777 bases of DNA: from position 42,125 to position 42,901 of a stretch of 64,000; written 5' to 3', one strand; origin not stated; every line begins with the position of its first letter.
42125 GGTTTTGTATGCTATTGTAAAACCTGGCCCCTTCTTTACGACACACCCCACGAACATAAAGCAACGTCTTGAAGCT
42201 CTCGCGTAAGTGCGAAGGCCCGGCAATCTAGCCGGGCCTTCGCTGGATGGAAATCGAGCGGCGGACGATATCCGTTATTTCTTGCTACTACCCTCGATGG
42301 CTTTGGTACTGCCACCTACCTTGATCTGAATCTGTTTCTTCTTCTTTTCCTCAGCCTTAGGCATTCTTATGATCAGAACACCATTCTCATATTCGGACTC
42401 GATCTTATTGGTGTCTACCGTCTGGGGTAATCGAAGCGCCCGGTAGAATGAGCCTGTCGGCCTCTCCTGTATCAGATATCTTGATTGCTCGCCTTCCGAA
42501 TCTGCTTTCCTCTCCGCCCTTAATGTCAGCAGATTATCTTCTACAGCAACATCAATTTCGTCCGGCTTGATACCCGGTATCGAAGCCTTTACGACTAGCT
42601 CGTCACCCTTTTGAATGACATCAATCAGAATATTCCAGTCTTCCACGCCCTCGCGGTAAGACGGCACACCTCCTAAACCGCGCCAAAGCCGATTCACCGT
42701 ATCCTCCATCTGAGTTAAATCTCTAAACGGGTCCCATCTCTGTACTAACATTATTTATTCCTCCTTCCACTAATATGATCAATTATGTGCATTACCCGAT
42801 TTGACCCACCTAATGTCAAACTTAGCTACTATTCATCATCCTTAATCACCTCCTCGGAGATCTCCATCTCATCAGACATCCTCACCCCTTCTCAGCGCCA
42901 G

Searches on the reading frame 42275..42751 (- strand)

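Call 72: search_protein_families(library=pfam, proteins=[window:42275-42751:-], max_evalue=0.001)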
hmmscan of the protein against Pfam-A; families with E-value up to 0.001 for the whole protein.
window:42275-42751:- (158 aa): 2 families
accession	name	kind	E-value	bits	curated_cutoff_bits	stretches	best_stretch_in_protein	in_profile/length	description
PF00011.27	HSP20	-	5.5e-25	87.9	20.8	1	45-143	2-101/102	Hsp20/alpha crystallin family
PF17886.7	ArsA_HSP20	-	7e-08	32.4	22.5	1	50-130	2-63/63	HSP20-like domain found in ArsA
